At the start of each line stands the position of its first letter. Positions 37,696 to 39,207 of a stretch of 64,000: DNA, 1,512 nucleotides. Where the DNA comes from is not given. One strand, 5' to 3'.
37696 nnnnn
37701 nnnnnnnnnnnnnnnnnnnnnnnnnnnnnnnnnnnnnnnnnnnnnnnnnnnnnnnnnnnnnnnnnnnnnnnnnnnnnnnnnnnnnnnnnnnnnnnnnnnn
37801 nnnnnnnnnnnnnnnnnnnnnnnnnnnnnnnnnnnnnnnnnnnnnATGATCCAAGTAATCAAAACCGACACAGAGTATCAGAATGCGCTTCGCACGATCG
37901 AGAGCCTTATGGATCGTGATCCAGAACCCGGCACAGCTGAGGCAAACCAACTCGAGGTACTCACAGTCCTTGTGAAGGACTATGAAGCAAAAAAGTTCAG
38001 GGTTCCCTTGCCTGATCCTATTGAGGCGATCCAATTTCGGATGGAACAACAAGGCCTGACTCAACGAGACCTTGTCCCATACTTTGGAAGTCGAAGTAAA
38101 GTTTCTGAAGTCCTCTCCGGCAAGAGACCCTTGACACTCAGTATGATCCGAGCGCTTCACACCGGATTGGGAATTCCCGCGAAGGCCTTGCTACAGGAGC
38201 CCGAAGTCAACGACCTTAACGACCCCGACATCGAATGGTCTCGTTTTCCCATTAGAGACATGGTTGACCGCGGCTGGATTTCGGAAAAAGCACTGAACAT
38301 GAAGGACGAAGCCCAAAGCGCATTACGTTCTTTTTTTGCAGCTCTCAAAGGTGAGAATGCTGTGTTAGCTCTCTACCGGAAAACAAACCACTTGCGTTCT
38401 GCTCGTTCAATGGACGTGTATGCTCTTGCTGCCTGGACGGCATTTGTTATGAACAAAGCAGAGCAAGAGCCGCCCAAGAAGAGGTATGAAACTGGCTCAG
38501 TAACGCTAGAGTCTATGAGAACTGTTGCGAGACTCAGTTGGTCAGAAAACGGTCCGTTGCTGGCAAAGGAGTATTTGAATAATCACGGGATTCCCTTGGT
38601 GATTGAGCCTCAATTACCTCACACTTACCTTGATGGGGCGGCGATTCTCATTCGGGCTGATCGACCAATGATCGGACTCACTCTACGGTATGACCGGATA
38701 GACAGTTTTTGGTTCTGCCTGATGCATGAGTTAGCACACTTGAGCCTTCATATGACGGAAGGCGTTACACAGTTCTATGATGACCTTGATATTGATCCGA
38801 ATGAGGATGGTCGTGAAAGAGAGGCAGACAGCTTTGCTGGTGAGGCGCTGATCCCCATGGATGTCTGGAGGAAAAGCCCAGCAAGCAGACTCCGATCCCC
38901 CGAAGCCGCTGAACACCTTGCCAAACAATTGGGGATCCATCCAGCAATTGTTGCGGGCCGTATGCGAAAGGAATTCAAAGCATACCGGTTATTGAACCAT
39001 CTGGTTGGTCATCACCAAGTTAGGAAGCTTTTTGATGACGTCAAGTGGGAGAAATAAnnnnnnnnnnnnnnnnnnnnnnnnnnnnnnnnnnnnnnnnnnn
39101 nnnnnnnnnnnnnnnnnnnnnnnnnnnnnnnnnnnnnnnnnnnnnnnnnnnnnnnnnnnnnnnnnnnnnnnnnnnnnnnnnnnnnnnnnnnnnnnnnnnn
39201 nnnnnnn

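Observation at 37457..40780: HigB - HigA::IrrE - beta - sce7726 four-gene locus: candidate undescribed defence system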

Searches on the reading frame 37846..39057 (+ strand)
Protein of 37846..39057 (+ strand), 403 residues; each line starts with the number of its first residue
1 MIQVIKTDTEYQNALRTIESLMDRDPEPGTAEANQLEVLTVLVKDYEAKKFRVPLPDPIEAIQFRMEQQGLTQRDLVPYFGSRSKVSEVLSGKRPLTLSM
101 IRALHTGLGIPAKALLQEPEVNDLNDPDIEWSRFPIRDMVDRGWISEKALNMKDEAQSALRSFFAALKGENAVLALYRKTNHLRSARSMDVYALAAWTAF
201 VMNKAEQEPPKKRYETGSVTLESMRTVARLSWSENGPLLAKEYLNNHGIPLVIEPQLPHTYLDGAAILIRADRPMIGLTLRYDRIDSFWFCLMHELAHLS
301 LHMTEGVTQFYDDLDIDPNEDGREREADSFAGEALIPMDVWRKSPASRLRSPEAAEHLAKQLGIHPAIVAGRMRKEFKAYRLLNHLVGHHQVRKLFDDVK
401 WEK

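Call 3: search_protein_families(library=pfam, proteins=[window:37846-39057:+], max_evalue=0.01)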
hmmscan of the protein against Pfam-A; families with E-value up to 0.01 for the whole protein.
window:37846-39057:+ (403 aa): 3 families
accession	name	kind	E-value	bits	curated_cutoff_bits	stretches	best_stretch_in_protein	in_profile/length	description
PF06114.19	Peptidase_M78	-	1.6e-06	28.4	22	1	270-370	26-119/123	IrrE N-terminal-like domain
PF01381.28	HTH_3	-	0.0013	19.2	23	1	65-112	4-52/55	Helix-turn-helix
PF13560.12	HTH_31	-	0.0015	19.3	27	0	67-111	11-57/64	Helix-turn-helix domain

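Call 4: search_protein_families(library=padloc, proteins=[window:37846-39057:+], max_evalue=0.01)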
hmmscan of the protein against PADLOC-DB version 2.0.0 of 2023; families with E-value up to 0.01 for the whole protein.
window:37846-39057:+ (403 aa): 16 families
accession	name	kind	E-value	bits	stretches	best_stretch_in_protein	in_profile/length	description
PDLC03982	PD-Lambda-2_B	-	6.6e-158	524.2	1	2-398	4-398/402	-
PDLC04141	capP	-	2.1e-08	32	1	290-363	69-140/242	capP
PDLC03945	RmrA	-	8.9e-06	23.1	1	219-343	144-258/394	-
PDLC03947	RmrA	-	2.3e-05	21.4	1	211-343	131-259/383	-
PDLC03950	RmrA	-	0.00043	17.4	1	286-341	194-244/369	-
PDLC03952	RmrA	-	0.00049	17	1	273-340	205-268/395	-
PDLC03949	RmrA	-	0.00051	17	1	290-340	191-230/363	-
PDLC03953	RmrA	-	0.00071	16.9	0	289-347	209-255/373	-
PDLC04760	PDC-M64C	-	0.001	17.4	1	60-111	29-81/93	-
PDLC03948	RmrA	-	0.0013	15.7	1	243-340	163-255/397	-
PDLC03946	RmrA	-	0.0021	14.9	1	289-340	191-233/357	-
PDLC04757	PDC-M64B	-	0.0035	15.3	1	60-110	32-83/128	-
PDLC03665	Control_protein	-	0.004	15.4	0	63-121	15-74/77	control protein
PDLC03954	RmrA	-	0.0046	13.9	0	245-338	167-254/380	-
PDLC03944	RmrA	-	0.0066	13.5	0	290-343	201-250/384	-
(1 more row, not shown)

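Call 5: search_protein_families(library=ncbifam, proteins=[window:37846-39057:+], max_evalue=0.01)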
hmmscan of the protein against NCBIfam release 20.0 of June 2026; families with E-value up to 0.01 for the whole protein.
window:37846-39057:+ (403 aa): 1 family
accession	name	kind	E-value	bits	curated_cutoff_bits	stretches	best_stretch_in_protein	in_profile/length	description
NF052239.1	antitox_spr1629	equivalog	8.8e-05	21.7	335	1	201-343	129-258/377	spr1629 family repressor/antitoxin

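Call 17: find_homologous_proteins(query=window:37846-39057:+, max_evalue=1e-10)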
Query window:37846-39057:+ (403 aa): 7019 proteins with E <= 1e-10 among 8000 candidates; the best 120 are listed.
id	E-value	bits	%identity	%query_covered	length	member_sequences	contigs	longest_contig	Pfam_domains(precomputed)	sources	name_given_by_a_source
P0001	6.9e-268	906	99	100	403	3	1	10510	PF06114.20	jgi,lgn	jgi:HTH-type transcriptional regulator/antitoxin HigA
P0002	1.9e-238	809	88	100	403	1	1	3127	PF06114.20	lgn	-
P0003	3.1e-233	792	86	100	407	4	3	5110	PF06114.20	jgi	jgi:HTH-type transcriptional regulator/antitoxin HigA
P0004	5.0e-213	725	79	100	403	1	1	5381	PF06114.20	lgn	-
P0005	7.2e-177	606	67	100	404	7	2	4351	PF06114.20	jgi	-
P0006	1.0e-176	606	66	100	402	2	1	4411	PF06114.20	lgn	-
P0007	1.4e-175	602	67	100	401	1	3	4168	PF06114.20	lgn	-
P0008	2.5e-173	595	64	100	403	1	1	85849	PF06114.20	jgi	jgi:HTH-type transcriptional regulator/antitoxin HigA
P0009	1.8e-172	592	64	100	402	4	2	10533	PF06114.20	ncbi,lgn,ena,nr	ncbi:MAG: ImmA/IrrE family metallo-endopeptidase [Candidatus Marinimicrobia bacterium]|nr:ImmA/IrrE 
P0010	2.7e-172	591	65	100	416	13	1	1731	PF06114.20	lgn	-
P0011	6.0e-172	590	66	100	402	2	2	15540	PF06114.20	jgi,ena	-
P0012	1.8e-171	589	64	100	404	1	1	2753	PF06114.20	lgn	-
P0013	1.3e-169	583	64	100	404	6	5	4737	PF06114.20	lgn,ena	-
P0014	2.8e-168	578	64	100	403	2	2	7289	PF06114.20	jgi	jgi:HTH-type transcriptional regulator/antitoxin HigA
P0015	1.0e-167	576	63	100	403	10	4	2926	PF06114.20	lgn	-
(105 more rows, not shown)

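Call 19: find_related_loci(query=A1, collection=genome_contigs, flank=6000)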
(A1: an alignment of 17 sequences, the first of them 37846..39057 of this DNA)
Query A1 (403 aa) in genome_contigs; peptide patterns used: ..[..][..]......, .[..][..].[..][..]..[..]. (x = any residue, [..] = any of these).
472 stretches matched a pattern; 334 encode a relative of the query (tblastn E <= 1e-3); the best 80 are kept; 80 distinct loci.
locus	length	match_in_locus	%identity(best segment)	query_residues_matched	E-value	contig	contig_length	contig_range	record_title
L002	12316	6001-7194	62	1-398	1e-169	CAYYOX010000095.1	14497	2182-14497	MAG TPA_asm: uncultured Planctomycetaceae bacterium isolate SRP179991_co3_33 genome assembly, contig: NODE_933_length_14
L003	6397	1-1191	61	4-401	4e-167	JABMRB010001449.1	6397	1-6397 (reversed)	MAG: Candidatus Nealsonbacteria bacterium isolate bin.20 k141_7243595, whole genome shotgun sequence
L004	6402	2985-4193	62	1-401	3e-166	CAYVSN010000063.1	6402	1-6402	MAG TPA_asm: uncultured Dehalococcoidales bacterium isolate SRP239594_co1_134 genome assembly, contig: NODE_8080_length_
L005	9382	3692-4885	61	1-398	2e-161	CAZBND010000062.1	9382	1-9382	MAG TPA_asm: uncultured Planctomycetota bacterium isolate binchicken_co334_194 genome assembly, contig: NODE_13707_lengt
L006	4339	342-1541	60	2-401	2e-165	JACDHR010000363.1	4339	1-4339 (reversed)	MAG: Gemmatimonadetes bacterium isolate MGR_bin443 SD2911_NODE_7673_length_4339_cov_2.677350, whole genome shotgun seque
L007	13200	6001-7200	58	1-401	7e-158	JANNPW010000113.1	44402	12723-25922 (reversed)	MAG: Mariniblastus sp. isolate SOY_31_metabat_97 SOY_31_k141_2403408, whole genome shotgun sequence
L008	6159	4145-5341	59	3-401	2e-156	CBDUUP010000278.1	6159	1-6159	MAG TPA_asm: uncultured Anaerolineales bacterium isolate SRR22302368_binner13_Refined_76 genome assembly, contig: ERZ257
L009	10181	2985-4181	56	1-401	3e-154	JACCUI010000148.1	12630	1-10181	MAG: Pyrinomonadaceae bacterium isolate MGR_bin96 SD2897-2912_k127_7576947, whole genome shotgun sequence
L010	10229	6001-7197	56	1-401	1e-153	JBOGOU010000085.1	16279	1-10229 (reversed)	MAG: Pyrinomonadaceae bacterium isolate H1-B1_maxbin2.bin.13 k127_2196961, whole genome shotgun sequence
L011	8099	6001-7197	56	1-401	4e-153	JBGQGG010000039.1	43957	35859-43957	MAG: Pyrinomonadaceae bacterium isolate OBJ2_061818_090_33 k141_1776521_length_43957_cov_30.3756, whole genome shotgun s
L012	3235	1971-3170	59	1-401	2e-158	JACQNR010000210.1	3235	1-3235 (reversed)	MAG: Acidobacteria bacterium isolate NC_groundwater_1260_Ag_S-0.2um_59_51 S_p2_S4_coassembly_k141_1829683, whole genome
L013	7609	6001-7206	58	1-403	2e-151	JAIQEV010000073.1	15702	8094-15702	MAG: Terriglobia bacterium isolate SRVP_26 SR-VP_26_10_2019_2_100cm_scaffold_3368, whole genome shotgun sequence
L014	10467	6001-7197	58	1-401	2e-150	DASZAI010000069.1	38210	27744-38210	MAG TPA_asm: Terriglobia bacterium isolate SMAG_U6384 k141_129220, whole genome shotgun sequence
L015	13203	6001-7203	55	1-403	6e-149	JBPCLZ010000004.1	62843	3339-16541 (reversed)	MAG: Pyrinomonadaceae bacterium isolate TH_ant_mag_91 S1Ck127_7353351_flag_0_multi_102.5130_len_62843, whole genome shot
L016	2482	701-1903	54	2-402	4e-158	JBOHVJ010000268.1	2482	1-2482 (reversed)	MAG: Candidatus Binatia bacterium isolate M3-S_metawrap_bin.153 k127_3543277, whole genome shotgun sequence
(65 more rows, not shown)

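Call 23: search_dna_similar(query=window:37846-39057:+, collection=plasmids, mode=protein, max_rows=25)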
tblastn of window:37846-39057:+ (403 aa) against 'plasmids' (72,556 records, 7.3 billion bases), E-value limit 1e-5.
Records with a match: 574; places in all: 588; records where one place covers at least 80% of the query: 31.
Best place of each record, by identity: 60-80% 3; <60% 571.
By first word of the organism name: Piscirickettsia 79; Serratia 69; Sinorhizobium 59; Escherichia 46; Vibrio 28; Enterobacter 27; Salmonella 24; Agrobacterium 20; Pantoea 19; Klebsiella 12; and 88 more.
By predicted mobility (MOB-suite, as given by PLSDB): non-mobilizable 255; conjugative 232; mobilizable 87.
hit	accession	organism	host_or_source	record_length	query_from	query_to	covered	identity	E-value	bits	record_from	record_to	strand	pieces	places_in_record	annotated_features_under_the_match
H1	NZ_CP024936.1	Paraburkholderia graminis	soil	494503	1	387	96%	46.1%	1e-100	335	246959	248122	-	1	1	ImmA/IrrE family metallo-endopeptidase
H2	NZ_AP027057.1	Limnohabitans sp. TEGF004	water,lake surface water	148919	2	397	98%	42.6%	4e-85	290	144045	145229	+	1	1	transcriptional regulator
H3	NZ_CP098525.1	Pseudoalteromonas sp. KG3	whole organism,Cheese rind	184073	2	386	96%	43.9%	9e-95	318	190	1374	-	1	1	ImmA/IrrE family metallo-endopeptidase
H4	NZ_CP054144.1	Deefgea piscis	Odontobutis platycephala,Mono-bacterial ...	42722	2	397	98%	41.7%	6e-86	292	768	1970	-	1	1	ImmA/IrrE family metallo-endopeptidase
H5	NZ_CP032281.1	Acinetobacter sp. WCHA55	Culture,Sewage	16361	2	383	95%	41.3%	1e-83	285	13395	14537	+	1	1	ImmA/IrrE family metallo-endopeptidase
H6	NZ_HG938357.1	Neorhizobium galegae bv. officinalis bv. officinalis str. ...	Galega officinalis root nodule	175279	2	396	98%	36.5%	6e-65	231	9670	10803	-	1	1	ImmA/IrrE family metallo-endopeptidase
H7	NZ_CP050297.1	Mesorhizobium huakuii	Oxytropis kamtschatica,cell ...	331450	2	393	90%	39.2%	1e-53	236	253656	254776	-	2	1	helix-turn-helix domain-containing protein | ImmA/IrrE family metallo-endopeptidase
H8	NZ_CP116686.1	Agrobacterium fabrum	cell culture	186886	62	399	84%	35.0%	5e-47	179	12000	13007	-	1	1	XRE family transcriptional regulator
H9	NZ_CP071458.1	Rhizobium lentis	lentil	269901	62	399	84%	34.5%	9e-50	187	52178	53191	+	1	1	XRE family transcriptional regulator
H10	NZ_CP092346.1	Rhizobium gallicum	Phaseolus vulgaris,Cell culture,nodule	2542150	69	394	81%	35.3%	1e-42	167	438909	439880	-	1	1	none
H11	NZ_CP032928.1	Agrobacterium tumefaciens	Rubus sp.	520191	62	399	84%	33.9%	3e-48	183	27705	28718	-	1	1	XRE family transcriptional regulator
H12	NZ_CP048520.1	Agrobacterium tumefaciens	walnut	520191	62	399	84%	33.9%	3e-48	183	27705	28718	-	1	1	XRE family transcriptional regulator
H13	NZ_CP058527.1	Agrobacterium tumefaciens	-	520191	62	399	84%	33.9%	3e-48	183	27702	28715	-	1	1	XRE family transcriptional regulator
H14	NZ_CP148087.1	Sinorhizobium meliloti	Medicago sativa,cell culture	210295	62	399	84%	33.9%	3e-48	183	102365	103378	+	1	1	XRE family transcriptional regulator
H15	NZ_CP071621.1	Rhizobium bangladeshense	lentil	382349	69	394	81%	35.0%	2e-42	166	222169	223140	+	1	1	XRE family transcriptional regulator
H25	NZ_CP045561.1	Acinetobacter nosocomialis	Homo sapiens,blood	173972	129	396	67%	40.0%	2e-50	189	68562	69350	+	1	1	ImmA/IrrE family metallo-endopeptidase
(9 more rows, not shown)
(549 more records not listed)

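Call 24: get_annotated_region(hit=H1, flank=4000)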
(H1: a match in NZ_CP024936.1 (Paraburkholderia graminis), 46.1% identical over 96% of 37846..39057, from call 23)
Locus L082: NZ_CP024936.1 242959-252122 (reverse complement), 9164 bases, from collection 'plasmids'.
description: Paraburkholderia graminis strain PHS1 plasmid pPHS1_P, complete sequence
organism: Paraburkholderia graminis (NCBI taxid 60548)
taxonomy: Bacteria; Pseudomonadota; Betaproteobacteria; Burkholderiales; Burkholderiaceae; Paraburkholderia; Paraburkholderia graminis
host: -; source: soil; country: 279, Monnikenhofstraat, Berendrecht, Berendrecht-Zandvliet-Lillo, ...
typing (MOB-suite, as given by PLSDB): conjugative; relaxase MOBP; mating-pair formation MPF_F
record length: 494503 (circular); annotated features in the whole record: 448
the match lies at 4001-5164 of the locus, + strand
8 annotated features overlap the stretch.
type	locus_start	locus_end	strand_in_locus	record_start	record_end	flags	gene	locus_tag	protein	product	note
CDS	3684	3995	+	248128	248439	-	-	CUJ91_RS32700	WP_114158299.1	type II toxin-antitoxin system HigB family toxin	GO:0090304 - nucleic acid metabolic process [Evidence IEA]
CDS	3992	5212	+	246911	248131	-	-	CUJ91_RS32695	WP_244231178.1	ImmA/IrrE family metallo-endopeptidase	-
CDS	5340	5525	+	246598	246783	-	-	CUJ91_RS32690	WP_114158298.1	hypothetical protein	-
CDS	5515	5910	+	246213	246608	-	-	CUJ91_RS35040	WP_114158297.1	DUF6527 family protein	-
CDS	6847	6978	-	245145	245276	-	-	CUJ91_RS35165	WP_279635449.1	hypothetical protein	-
CDS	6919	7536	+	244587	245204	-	-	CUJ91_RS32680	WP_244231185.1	hypothetical protein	-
CDS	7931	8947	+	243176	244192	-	-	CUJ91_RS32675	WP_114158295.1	type IV toxin-antitoxin system AbiEi family antitoxin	-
CDS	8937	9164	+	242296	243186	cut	-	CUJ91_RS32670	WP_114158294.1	nucleotidyl transferase AbiEii/AbiGii toxin family protein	-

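Call 25: get_annotated_region(hit=H5, flank=4000)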
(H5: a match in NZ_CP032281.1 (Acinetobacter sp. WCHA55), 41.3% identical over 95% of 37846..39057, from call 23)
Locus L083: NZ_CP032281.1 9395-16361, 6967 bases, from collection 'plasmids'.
description: Acinetobacter sp. WCHA55 plasmid p2_010055, complete sequence
organism: Acinetobacter sp. WCHA55 (NCBI taxid 2004646)
taxonomy: Bacteria; Pseudomonadota; Gammaproteobacteria; Moraxellales; Moraxellaceae; Acinetobacter; Acinetobacter sp. WCHA55
host: -; source: Culture,Sewage; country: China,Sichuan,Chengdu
typing (MOB-suite, as given by PLSDB): non-mobilizable; replicon rep_cluster_1233
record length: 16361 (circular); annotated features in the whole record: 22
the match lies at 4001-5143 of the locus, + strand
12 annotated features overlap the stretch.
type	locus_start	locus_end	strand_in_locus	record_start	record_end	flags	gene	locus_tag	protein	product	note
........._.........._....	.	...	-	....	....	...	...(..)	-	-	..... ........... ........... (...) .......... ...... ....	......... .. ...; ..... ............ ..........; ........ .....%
predicted_resistance_gene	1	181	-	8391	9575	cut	tet(39)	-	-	tetracycline efflux MFS transporter Tet(39)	predicted by amrfinderplus; class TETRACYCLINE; identity 99.49%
CDS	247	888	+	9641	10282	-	-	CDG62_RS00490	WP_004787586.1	TetR/AcrR family transcriptional regulator C-terminal domain-containing protein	GO:0045892 - negative regulation of DNA-templated transcription [Evidence IEA]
CDS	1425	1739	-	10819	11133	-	-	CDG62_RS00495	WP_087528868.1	hypothetical protein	-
CDS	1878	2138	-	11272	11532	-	-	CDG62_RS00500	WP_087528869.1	hypothetical protein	-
CDS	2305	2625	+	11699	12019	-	-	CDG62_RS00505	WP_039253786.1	type II toxin-antitoxin system RelE/ParE family toxin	-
CDS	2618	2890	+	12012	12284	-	nadS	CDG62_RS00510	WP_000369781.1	NadS family protein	-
CDS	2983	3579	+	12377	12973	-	-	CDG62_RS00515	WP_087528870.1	hypothetical protein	-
CDS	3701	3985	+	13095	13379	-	-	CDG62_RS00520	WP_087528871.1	type II toxin-antitoxin system HigB family toxin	-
CDS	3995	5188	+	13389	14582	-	-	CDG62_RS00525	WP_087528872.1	ImmA/IrrE family metallo-endopeptidase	-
CDS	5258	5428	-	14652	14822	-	-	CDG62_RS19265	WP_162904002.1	hypothetical protein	-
CDS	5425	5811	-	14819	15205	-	-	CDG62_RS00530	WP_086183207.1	hypothetical protein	-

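Call 26: get_annotated_region(hit=H25, flank=4000)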
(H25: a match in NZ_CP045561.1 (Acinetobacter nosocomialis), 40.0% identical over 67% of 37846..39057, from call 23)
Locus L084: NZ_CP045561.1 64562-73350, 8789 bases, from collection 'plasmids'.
description: Acinetobacter nosocomialis strain AC1530 plasmid pAC1530, complete sequence
organism: Acinetobacter nosocomialis (NCBI taxid 106654)
taxonomy: Bacteria; Pseudomonadota; Gammaproteobacteria; Moraxellales; Moraxellaceae; Acinetobacter; Acinetobacter nosocomialis
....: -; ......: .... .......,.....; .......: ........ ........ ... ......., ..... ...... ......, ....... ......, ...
typing (MOB-suite, as given by PLSDB): non-mobilizable
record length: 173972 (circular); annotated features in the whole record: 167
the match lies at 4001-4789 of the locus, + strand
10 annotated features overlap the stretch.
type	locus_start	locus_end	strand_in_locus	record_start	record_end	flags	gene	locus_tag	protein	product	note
CDS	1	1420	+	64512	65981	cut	-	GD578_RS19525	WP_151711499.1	TnsD family Tn7-like transposition protein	-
CDS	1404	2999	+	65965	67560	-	-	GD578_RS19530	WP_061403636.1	Tn7-like element transposition protein TnsE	-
CDS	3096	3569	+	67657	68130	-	-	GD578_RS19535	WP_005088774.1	hypothetical protein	-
CDS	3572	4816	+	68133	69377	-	-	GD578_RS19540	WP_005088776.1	ImmA/IrrE family metallo-endopeptidase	-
CDS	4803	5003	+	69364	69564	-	-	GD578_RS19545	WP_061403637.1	hypothetical protein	-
CDS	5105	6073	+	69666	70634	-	-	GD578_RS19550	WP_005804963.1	IS30 family transposase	-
CDS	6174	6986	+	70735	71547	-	-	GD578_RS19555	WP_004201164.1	subclass B1 metallo-beta-lactamase NDM-1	-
predicted_resistance_gene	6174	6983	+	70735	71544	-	blaNDM-1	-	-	subclass B1 metallo-beta-lactamase NDM-1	predicted by amrfinderplus; class BETA-LACTAM; identity 100.0%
predicted_resistance_gene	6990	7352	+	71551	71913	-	ble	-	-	bleomycin binding protein Ble-MBL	predicted by amrfinderplus; class BLEOMYCIN; identity 100.0%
CDS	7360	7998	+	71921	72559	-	-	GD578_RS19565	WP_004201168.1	phosphoribosylanthranilate isomerase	GO:0000162 - tryptophan biosynthetic process [Evidence IEA]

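Call 37: search_dna_similar(query=window:37846-39057:+, collection=phages, mode=protein, max_rows=15, max_evalue=1e-10)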
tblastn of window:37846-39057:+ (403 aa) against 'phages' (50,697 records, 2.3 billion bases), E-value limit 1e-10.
Records with a match: 36; places in all: 36; records where one place covers at least 80% of the query: 2.
Best place of each record, by identity: <60% 36.
By first word of the organism name: Stx1a-converting 22; Enterobacteria 4; phage 2; Stx2-converting 2; Stx 2; Escherichia 2; Achromobacter 1; Bacteriophage 1.
By host as written in the record: - 28; Escherichia coli O157:H7 strain 981795 2; Escherichia coli C600 2; Achromobacter sp. 1; Escherichia coli O157:H7 str. 86-24 1; Escherichia coli, strain 4795/97, serotype O84:H4 1; Escherichia coli 1.
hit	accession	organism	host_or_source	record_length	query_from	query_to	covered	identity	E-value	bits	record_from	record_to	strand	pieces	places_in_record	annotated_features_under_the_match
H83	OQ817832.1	Achromobacter phage CF418P1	Achromobacter sp.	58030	58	380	80%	29.2%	3e-19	96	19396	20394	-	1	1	antitoxin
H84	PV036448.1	phage NatCom_34192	human feces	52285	58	376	79%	27.7%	4e-14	81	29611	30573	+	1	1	transcriptional regulator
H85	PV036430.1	phage NatCom_20922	human feces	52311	58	376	79%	27.0%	5e-14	80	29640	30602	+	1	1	transcriptional regulator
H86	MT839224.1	Bacteriophage sp.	human fecal samples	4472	58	382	81%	26.0%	5e-19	95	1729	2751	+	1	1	record has no annotation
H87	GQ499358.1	Enterobacteria phage ST2-8624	Escherichia coli O157:H7 str. 86-24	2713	3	132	32%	48.5%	1e-28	124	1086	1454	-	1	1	immunity region; similar to bacteriophage H19-B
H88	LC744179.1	Stx1a-converting phage Stx1a_11KH263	-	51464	3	132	32%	48.5%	2e-28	124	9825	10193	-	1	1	none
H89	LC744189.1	Stx1a-converting phage Stx1a_EH182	-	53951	3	132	32%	48.5%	2e-28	124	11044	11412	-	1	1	none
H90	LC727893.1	Stx1a-converting phage Stx1_JNE130812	-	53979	3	132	32%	48.5%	2e-28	124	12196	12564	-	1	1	none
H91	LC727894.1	Stx1a-converting phage Stx1_JNE122536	-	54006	3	132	32%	48.5%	2e-28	124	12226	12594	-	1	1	none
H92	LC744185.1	Stx1a-converting phage Stx1a_PV728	-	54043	3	132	32%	48.5%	2e-28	124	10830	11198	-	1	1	none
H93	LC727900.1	Stx1a-converting phage Stx1_JNE071577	-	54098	3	132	32%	48.5%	2e-28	124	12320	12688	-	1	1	none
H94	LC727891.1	Stx1a-converting phage Stx1_JNE122398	-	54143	3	132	32%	48.5%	2e-28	124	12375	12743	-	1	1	none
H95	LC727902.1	Stx1a-converting phage Stx1_JNE090861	-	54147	3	132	32%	48.5%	2e-28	124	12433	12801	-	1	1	none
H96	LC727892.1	Stx1a-converting phage Stx1_JNE121849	-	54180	3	132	32%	48.5%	2e-28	124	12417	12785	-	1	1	none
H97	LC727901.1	Stx1a-converting phage Stx1_2499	-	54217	3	132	32%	48.5%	2e-28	124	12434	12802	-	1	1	none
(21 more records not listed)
